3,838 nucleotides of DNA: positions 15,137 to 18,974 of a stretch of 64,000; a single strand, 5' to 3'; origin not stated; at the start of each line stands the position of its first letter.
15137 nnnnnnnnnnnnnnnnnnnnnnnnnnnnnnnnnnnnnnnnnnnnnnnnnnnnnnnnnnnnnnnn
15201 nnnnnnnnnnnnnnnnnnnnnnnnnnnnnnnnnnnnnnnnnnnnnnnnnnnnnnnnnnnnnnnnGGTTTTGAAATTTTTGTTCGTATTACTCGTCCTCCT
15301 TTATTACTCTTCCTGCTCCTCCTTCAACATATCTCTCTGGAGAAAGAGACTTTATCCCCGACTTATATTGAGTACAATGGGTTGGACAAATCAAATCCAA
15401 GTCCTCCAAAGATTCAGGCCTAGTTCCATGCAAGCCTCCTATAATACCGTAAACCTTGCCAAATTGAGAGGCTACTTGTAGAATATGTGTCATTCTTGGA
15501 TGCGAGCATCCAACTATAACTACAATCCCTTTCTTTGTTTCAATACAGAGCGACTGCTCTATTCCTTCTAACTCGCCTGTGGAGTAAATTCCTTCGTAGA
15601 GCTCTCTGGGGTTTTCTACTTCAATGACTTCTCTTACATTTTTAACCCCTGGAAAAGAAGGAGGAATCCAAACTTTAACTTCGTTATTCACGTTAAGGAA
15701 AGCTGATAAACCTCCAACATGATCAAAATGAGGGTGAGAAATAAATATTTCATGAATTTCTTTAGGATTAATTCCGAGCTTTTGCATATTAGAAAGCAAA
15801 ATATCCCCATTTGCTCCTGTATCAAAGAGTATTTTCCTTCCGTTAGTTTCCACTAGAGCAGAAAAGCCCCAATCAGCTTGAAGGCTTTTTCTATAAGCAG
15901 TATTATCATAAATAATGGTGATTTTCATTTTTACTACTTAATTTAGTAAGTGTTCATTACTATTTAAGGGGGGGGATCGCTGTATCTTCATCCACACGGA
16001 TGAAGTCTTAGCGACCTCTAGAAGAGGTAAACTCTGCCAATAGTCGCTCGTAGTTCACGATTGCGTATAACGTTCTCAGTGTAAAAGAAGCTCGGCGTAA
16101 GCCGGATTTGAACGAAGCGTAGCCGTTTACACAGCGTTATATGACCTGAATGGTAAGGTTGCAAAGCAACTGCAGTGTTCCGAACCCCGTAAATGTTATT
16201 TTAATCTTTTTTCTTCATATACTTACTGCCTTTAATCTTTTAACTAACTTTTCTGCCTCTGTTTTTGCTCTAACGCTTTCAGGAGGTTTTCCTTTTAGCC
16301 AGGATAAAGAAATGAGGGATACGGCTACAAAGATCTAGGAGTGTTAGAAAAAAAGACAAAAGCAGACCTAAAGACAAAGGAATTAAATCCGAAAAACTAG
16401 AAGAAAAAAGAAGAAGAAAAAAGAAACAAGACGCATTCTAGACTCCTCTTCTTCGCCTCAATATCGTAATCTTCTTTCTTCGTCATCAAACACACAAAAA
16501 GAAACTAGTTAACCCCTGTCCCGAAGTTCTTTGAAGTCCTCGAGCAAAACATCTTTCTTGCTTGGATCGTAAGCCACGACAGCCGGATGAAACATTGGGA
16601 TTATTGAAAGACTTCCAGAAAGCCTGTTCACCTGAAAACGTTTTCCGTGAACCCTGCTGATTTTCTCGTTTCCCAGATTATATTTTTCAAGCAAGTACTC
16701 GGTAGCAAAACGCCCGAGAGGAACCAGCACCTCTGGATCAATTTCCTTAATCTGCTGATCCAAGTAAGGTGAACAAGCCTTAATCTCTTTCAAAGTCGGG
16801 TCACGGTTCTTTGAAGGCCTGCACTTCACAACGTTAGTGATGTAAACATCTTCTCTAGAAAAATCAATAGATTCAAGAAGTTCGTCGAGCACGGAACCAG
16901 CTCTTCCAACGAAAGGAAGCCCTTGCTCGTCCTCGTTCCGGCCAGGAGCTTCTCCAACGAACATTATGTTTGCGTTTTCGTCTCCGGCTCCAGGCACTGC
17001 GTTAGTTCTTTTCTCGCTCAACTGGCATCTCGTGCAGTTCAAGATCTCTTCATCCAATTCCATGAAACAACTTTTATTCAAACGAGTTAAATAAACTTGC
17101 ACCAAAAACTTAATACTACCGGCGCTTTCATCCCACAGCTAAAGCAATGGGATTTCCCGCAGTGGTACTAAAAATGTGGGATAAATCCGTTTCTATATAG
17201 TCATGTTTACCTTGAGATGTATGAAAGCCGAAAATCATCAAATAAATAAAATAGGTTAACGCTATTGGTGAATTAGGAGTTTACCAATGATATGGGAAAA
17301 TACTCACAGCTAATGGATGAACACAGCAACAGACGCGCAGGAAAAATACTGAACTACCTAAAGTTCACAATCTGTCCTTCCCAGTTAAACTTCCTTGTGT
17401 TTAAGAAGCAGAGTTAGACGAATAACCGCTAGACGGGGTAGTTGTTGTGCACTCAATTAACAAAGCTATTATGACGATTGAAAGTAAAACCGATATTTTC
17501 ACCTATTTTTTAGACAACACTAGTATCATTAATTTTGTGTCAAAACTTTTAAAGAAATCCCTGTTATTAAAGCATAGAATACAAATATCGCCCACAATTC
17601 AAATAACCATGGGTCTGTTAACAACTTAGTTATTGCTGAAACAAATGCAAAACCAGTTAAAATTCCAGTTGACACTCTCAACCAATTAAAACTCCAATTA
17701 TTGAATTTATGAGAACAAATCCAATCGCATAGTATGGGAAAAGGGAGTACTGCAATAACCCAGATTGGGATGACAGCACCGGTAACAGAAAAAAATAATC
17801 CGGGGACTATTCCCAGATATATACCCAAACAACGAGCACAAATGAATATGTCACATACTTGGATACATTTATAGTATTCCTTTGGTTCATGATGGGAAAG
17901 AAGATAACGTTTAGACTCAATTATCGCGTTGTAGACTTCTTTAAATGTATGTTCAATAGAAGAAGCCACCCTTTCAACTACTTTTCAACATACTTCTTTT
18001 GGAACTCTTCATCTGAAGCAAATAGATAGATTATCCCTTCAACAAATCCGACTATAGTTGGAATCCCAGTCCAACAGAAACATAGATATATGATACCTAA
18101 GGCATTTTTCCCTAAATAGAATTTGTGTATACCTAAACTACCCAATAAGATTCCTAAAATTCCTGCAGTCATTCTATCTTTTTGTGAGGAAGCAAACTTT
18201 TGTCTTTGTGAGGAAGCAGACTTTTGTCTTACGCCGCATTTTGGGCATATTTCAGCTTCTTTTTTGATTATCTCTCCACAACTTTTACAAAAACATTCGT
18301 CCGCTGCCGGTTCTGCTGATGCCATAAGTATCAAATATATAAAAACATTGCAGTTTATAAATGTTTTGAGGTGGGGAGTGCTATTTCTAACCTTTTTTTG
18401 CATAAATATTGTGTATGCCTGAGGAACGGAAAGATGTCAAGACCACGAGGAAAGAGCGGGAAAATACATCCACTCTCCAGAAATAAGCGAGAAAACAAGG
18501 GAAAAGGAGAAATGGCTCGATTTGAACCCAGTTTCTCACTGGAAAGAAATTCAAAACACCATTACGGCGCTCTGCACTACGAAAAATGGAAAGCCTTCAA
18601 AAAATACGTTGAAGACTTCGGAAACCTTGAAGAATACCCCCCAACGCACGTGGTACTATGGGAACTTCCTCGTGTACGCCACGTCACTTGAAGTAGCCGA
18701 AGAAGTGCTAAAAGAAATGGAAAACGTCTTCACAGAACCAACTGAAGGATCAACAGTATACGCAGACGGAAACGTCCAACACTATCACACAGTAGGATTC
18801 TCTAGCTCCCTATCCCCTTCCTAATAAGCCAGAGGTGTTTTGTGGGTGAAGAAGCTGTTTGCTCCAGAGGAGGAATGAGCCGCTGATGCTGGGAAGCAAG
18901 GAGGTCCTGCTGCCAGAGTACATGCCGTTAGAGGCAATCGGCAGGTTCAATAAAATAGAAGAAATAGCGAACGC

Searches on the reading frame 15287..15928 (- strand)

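Call 25: search_protein_families(library=pfam, proteins=[window:15287-15928:-], max_evalue=0.01)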
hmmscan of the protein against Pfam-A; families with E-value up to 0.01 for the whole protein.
window:15287-15928:- (213 aa): 5 families
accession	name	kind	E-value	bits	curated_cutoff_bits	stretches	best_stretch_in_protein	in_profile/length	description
PF00753.33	Lactamase_B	-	1.7e-13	51.4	22.7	1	22-90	7-76/196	Metallo-beta-lactamase superfamily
PF12706.13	Lactamase_B_2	-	1.3e-05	25.4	27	1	31-94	1-68/200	Beta-lactamase superfamily domain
PF23023.1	Anti-Pycsar_Apyc1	-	6.6e-05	22.9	50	1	3-77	5-73/250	Anti-Pycsar protein Apyc1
PF19583.5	ODP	-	0.00071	19.9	27.2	1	25-89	7-72/194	ODP family beta lactamase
PF16661.11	Lactamase_B_6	-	0.002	18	27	1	25-79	1-58/193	Metallo-beta-lactamase superfamily domain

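Call 86: search_protein_families(library=phrogs, proteins=[window:15287-15928:-], max_evalue=0.001)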
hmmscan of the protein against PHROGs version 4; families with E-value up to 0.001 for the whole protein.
window:15287-15928:- (213 aa): 3 families
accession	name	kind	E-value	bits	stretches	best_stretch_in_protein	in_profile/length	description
phrog_392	-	other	3.1e-08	34.5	1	24-89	19-85/348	metal-dependent hydrolase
phrog_14556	-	unknown function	4e-05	23.6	1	21-87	145-211/451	-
phrog_7043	-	tail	0.0002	21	1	28-88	645-705/1077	tail protein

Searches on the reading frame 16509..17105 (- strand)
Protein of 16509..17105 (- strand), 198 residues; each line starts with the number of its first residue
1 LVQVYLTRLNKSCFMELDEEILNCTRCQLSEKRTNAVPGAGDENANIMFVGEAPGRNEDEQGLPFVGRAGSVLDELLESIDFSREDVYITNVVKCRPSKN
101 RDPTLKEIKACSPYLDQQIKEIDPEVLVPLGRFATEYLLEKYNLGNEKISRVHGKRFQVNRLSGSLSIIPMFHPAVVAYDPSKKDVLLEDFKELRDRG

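Call 25: search_protein_families(library=pfam, proteins=[window:16509-17105:-], max_evalue=0.01)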
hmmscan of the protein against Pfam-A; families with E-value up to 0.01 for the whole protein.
window:16509-17105:- (198 aa): 1 family
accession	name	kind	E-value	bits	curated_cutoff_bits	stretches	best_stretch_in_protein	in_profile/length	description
PF03167.25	UDG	-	9.1e-39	133.2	24.3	1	38-185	1-129/141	Uracil DNA glycosylase superfamily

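Call 86: search_protein_families(library=phrogs, proteins=[window:16509-17105:-], max_evalue=0.001)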
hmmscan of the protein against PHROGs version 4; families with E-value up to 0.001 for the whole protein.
window:16509-17105:- (198 aa): 2 families
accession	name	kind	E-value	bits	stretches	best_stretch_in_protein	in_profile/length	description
phrog_4335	-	unknown function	2.6e-13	51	1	43-196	271-418/421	-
phrog_17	-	DNA, RNA and nucleotide metabolism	3e-13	49.7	1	41-195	476-634/1445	DNA polymerase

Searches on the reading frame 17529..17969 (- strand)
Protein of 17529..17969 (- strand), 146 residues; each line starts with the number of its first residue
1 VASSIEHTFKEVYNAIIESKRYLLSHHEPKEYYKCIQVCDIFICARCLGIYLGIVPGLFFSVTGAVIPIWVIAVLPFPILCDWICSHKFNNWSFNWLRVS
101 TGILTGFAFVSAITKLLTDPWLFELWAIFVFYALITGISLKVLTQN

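Call 25: search_protein_families(library=pfam, proteins=[window:17529-17969:-], max_evalue=0.01)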
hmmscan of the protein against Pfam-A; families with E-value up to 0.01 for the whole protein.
window:17529-17969:- (146 aa): 1 family
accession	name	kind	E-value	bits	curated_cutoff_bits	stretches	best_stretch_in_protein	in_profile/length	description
PF09858.14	DUF2085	-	5.5e-13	49.6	25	1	37-110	12-88/90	Predicted membrane protein (DUF2085)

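Call 86: search_protein_families(library=phrogs, proteins=[window:17529-17969:-], max_evalue=0.001)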
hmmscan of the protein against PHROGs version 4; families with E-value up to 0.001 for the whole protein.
window:17529-17969:- (146 aa): 0 families

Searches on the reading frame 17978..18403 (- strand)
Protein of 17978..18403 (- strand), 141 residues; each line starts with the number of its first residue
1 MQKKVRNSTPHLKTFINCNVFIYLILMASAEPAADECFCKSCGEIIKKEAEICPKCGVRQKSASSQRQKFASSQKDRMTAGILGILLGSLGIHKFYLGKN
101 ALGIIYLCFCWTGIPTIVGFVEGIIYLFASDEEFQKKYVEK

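Call 25: search_protein_families(library=pfam, proteins=[window:17978-18403:-], max_evalue=0.01)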
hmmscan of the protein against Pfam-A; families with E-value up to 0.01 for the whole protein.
window:17978-18403:- (141 aa): 7 families
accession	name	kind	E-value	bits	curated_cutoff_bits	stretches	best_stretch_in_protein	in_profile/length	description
PF05154.21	TM2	-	1.1e-17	64.4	27.9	1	74-124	2-51/51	TM2 domain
PF13248.11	Zn_ribbon_3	-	2.7e-05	23.9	27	1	39-59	5-25/26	zinc-ribbon domain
PF13240.11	Zn_Ribbon_1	-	0.00017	21.7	25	1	38-57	1-20/23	zinc-ribbon domain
PF12773.13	DZR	-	0.00088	19.8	27.3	1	38-57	26-45/45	Double zinc ribbon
PF17032.10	Zn_ribbon_15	-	0.0063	17.7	28.9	1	35-57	51-73/73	zinc-ribbon family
PF10571.15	UPF0547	-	0.0085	16.6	29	0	39-57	3-21/26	Uncharacterised protein family UPF0547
PF21349.2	RUBY_RBDX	-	0.0088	15.9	26.5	0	39-60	3-26/30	Rubrerythrin, rubredoxin-like domain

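Call 86: search_protein_families(library=phrogs, proteins=[window:17978-18403:-], max_evalue=0.001)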
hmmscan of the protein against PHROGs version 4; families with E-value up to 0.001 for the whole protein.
window:17978-18403:- (141 aa): 9 families
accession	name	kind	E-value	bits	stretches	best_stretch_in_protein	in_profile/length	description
phrog_10680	-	unknown function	8.4e-27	95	1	64-139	65-140/144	-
phrog_10292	-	unknown function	7.2e-22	78.8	1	38-140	5-115/136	-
phrog_33436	-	unknown function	1.1e-11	45.9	1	75-139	2-72/117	-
phrog_16989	-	moron, auxiliary metabolic gene and host takeover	1.5e-06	29.2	1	34-71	4-41/122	membrane protein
phrog_21924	-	unknown function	3.7e-06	28.1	1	64-127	42-105/132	-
phrog_8793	-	unknown function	1.2e-05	26.7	1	75-111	2-38/81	-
phrog_27357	-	unknown function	2.5e-05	25.6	1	63-106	23-66/112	-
phrog_32725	-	unknown function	0.00022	22.3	1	65-136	20-87/106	-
phrog_10772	-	unknown function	0.00044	21.4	1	75-107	2-36/82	-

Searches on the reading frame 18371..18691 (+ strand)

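Call 3: search_protein_families(library=pfam, proteins=[window:18371-18691:+], max_evalue=1)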
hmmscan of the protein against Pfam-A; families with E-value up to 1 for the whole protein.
window:18371-18691:+ (106 aa): 1 family
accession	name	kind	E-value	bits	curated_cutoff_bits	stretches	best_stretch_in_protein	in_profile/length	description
PF20990.2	DUF2207_C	-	8.6e-08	32.6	33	1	65-98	195-228/247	Predicted membrane protein (DUF2207) C-terminal domain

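Call 4: search_protein_families(library=phrogs, proteins=[window:18371-18691:+], max_evalue=1)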
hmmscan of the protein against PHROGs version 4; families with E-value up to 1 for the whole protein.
window:18371-18691:+ (106 aa): 0 families

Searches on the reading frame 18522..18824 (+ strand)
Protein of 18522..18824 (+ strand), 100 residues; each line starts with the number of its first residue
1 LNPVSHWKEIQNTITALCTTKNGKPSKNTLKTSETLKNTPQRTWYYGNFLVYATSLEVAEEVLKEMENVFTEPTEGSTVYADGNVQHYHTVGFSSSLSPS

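Call 3: search_protein_families(library=pfam, proteins=[window:18522-18824:+], max_evalue=1)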
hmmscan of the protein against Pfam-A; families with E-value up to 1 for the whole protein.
window:18522-18824:+ (100 aa): 1 family
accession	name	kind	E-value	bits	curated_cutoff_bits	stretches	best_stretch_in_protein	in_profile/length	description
PF20990.2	DUF2207_C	-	0.0088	16.2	33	1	34-66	215-247/247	Predicted membrane protein (DUF2207) C-terminal domain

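Call 4: search_protein_families(library=phrogs, proteins=[window:18522-18824:+], max_evalue=1)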
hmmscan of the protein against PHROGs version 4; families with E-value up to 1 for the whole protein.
window:18522-18824:+ (100 aa): 1 family
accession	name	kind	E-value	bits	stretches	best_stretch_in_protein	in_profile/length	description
phrog_23369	-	unknown function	0.082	14.2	1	28-85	18-75/80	-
